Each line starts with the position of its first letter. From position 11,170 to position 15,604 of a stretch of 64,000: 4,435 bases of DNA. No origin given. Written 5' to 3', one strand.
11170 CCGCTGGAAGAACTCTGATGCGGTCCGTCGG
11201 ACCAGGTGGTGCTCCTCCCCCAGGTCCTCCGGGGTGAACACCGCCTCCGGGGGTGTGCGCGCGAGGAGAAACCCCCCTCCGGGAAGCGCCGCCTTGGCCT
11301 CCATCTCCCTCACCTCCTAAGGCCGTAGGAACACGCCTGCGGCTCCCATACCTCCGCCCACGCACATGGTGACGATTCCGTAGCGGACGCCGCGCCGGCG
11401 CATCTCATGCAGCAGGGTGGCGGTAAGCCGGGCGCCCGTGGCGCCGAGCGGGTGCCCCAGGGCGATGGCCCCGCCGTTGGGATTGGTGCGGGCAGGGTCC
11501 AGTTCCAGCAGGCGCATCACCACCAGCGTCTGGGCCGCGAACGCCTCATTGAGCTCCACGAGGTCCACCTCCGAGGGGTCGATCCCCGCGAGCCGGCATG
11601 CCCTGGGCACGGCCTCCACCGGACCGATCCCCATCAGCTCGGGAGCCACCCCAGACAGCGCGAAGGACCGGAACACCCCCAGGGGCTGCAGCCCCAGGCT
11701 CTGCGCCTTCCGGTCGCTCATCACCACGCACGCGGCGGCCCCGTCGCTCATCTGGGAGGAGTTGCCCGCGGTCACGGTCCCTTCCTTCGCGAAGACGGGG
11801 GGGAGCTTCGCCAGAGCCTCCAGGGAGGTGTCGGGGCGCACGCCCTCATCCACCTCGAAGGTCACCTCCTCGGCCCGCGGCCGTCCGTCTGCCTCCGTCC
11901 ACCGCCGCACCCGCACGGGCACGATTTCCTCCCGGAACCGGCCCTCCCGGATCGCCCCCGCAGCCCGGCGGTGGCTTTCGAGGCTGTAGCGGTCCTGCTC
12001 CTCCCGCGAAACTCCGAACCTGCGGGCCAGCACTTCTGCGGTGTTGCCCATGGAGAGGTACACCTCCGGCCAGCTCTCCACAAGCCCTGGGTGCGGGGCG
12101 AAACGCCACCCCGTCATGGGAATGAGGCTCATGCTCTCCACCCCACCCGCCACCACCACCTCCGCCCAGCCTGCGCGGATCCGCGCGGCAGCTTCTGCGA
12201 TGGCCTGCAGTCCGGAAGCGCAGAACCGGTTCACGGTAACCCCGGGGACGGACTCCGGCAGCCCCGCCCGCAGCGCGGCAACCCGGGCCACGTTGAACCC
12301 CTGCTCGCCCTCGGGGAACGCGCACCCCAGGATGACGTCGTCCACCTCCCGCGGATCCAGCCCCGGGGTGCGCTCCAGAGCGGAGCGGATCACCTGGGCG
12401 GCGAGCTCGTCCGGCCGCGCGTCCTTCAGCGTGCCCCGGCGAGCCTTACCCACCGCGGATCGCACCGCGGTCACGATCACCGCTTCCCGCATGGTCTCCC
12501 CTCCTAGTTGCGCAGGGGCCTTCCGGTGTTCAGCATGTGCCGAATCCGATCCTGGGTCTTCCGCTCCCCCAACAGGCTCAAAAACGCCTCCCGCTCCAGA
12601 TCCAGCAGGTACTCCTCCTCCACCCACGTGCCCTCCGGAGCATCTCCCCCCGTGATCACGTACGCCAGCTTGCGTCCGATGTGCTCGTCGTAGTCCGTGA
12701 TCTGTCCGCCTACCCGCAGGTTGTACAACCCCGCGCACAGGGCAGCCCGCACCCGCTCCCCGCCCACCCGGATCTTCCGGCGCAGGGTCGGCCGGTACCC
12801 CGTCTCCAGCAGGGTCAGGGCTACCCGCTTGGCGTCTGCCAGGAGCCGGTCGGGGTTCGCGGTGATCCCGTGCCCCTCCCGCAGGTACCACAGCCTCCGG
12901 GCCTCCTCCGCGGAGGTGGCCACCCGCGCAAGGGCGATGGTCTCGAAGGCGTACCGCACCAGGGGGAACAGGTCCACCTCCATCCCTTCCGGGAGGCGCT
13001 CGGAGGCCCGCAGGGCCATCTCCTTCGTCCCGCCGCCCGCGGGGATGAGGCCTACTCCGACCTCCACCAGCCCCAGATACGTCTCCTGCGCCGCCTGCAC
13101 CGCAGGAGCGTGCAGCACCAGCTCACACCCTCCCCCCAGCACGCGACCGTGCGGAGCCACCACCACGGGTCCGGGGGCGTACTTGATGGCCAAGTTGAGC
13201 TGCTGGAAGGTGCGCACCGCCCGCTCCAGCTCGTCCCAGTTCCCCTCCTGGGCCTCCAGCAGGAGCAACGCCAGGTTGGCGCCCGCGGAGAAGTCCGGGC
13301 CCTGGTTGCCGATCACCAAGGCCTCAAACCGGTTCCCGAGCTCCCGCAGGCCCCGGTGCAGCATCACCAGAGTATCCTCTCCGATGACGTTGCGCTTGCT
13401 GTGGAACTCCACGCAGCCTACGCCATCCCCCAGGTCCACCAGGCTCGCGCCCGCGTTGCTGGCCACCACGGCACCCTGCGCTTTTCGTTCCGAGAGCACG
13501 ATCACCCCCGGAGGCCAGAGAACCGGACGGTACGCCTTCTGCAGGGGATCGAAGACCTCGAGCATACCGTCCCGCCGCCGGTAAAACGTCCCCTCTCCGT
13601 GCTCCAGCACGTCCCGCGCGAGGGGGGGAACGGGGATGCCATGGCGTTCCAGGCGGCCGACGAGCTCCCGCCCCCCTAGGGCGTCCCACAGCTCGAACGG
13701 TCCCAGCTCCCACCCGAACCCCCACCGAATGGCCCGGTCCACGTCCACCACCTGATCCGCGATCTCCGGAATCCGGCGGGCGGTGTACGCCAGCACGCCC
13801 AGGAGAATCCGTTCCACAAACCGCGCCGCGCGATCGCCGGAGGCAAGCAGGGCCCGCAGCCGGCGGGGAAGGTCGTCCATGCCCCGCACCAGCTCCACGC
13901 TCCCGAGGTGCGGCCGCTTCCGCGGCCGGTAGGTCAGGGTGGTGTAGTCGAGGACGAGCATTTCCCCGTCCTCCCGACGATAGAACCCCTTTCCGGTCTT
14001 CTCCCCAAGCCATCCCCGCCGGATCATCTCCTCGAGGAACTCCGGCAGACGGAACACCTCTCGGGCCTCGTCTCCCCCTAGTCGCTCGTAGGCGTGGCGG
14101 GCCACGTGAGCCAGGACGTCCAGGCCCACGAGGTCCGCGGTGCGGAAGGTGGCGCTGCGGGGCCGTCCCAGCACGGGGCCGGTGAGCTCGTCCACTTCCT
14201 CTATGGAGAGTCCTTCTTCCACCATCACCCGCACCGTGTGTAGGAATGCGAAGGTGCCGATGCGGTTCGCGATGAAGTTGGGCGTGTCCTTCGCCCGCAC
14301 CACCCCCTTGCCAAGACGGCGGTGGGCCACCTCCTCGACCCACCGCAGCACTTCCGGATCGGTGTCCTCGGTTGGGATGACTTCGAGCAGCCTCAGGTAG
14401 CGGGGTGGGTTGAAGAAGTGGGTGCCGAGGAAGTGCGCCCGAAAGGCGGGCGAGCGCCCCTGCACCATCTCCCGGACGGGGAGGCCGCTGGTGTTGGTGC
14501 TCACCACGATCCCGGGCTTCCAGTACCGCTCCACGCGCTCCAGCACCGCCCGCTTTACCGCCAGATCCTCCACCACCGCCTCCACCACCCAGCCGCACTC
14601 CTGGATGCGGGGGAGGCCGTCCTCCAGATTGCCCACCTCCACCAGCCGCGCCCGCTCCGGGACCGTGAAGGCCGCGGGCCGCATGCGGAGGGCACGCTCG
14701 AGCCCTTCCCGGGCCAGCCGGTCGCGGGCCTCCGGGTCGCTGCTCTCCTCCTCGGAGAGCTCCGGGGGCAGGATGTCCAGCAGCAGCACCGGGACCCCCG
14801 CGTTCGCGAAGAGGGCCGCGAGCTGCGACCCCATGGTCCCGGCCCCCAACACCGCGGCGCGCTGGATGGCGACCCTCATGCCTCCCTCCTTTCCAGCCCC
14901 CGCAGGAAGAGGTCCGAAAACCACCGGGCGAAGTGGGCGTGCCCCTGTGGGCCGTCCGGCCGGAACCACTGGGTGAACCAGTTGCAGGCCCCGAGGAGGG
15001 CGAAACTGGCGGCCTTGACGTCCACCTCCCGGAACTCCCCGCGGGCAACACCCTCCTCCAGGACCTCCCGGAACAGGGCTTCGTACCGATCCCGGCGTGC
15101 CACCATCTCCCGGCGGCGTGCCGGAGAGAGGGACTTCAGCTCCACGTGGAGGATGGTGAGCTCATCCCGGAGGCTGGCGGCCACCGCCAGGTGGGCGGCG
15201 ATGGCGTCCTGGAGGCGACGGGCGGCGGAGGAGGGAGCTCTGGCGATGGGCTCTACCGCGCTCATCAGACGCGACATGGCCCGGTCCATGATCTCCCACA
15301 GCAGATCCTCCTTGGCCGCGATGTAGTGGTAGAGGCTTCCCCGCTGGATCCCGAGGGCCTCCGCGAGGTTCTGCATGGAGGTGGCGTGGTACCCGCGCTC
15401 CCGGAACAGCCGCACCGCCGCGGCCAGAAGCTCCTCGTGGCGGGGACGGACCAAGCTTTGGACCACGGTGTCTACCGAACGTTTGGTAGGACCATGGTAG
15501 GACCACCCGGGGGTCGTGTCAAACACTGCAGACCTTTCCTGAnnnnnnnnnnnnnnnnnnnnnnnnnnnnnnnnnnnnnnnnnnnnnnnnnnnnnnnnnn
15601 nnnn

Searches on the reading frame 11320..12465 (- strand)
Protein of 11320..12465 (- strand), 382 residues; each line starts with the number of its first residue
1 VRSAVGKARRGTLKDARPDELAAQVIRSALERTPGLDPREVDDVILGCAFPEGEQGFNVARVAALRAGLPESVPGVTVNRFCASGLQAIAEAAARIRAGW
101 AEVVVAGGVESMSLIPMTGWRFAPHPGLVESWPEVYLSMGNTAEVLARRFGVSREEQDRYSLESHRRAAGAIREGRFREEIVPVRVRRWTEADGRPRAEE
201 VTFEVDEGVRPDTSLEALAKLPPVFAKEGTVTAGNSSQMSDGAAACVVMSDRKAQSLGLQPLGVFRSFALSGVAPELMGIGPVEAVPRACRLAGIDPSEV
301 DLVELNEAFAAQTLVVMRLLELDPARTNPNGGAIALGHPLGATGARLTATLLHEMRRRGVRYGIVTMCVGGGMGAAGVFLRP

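Call 10: search_protein_families(library=pfam, proteins=[window:11320-12465:-], max_evalue=0.01)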
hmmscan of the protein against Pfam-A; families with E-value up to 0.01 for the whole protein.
window:11320-12465:- (382 aa): 4 families
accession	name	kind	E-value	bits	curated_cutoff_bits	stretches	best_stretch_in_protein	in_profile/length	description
PF00108.29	Thiolase_N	-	8.2e-72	242.1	26.4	1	2-251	8-259/260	Thiolase, N-terminal domain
PF02803.24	Thiolase_C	-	1e-43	148.3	27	1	260-379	2-121/123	Thiolase, C-terminal domain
PF00109.32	ketoacyl-synt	-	5.5e-06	26.6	20.8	1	75-112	167-204/252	Beta-ketoacyl synthase, N-terminal domain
PF22691.2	Thiolase_C_1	-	0.00072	19.7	28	0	283-317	21-55/144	Thiolase C-terminal domain-like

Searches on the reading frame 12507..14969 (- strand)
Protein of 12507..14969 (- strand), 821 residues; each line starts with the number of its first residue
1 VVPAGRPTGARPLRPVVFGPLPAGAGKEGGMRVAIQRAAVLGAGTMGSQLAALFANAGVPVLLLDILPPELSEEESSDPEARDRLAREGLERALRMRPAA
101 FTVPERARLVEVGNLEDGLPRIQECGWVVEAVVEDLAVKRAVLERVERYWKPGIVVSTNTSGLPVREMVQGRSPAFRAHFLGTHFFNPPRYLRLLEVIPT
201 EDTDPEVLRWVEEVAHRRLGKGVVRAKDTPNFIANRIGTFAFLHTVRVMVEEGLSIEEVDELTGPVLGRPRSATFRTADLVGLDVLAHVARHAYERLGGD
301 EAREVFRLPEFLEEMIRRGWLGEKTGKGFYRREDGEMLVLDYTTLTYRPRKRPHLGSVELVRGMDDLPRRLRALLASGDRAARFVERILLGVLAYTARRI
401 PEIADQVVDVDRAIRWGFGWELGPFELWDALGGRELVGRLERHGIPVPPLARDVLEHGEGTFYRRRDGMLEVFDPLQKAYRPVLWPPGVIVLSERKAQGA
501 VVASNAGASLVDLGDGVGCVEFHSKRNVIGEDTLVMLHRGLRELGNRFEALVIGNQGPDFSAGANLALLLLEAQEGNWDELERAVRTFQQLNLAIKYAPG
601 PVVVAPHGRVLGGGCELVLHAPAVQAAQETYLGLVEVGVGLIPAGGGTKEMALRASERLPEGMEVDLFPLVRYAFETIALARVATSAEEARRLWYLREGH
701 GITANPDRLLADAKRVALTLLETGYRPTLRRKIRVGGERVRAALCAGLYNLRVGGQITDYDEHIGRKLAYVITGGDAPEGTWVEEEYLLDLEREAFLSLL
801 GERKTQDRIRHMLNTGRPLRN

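Call 8: search_protein_families(library=pfam, proteins=[window:12507-14969:-], max_evalue=0.01)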
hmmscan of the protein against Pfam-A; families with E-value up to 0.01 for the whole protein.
window:12507-14969:- (821 aa): 5 families
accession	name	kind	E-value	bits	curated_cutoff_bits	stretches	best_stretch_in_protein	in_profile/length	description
PF02737.24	3HCDH_N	-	8.8e-40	137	22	1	38-229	2-180/180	3-hydroxyacyl-CoA dehydrogenase, NAD binding domain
PF00725.27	3HCDH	-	4e-21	75.8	22.1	2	232-331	2-96/97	3-hydroxyacyl-CoA dehydrogenase, C-terminal domain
PF16113.10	ECH_2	-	3.3e-10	40.4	27.2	1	547-648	35-136/335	Enoyl-CoA hydratase/isomerase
PF00378.25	ECH_1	-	3.3e-09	36.9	27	1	520-654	9-143/251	Enoyl-CoA hydratase/isomerase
PF07992.20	Pyr_redox_2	-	0.0025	17.7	26.1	1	32-98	142-206/291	Pyridine nucleotide-disulphide oxidoreductase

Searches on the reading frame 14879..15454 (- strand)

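Call 8: search_protein_families(library=pfam, proteins=[window:14879-15454:-], max_evalue=0.01)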
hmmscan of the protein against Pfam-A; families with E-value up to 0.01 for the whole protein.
window:14879-15454:- (192 aa): 8 families
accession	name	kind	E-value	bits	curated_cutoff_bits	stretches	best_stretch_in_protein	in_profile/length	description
PF17932.6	TetR_C_24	-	2.9e-34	118.2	26.4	1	76-187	3-114/114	Tetracyclin repressor-like, C-terminal domain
PF00440.29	TetR_N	-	8.7e-16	57.9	24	1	9-53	1-45/47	Bacterial regulatory proteins, tetR family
PF17935.6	TetR_C_27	-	4e-05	24.1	26.1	1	113-161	37-85/106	Tetracyclin repressor-like, C-terminal domain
PF21351.2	TetR_C_41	-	5e-05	24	27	1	120-184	40-105/108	Tetracyclin repressor-like, C-terminal domain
PF14246.11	TetR_C_7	-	0.00048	20.5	22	1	110-163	33-87/119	AefR-like transcriptional repressor, C-terminal domain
PF16925.10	TetR_C_13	-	0.00056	20.7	27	1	102-158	30-87/109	Tetracyclin repressor-like, C-terminal domain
PF08360.16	TetR_C_5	-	0.0018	18.9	21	1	114-187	56-129/131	QacR-like protein, C-terminal region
PF13022.12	HTH_Tnp_1_2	-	0.0049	17.4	27.9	1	13-64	15-64/122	Helix-turn-helix of insertion element transposase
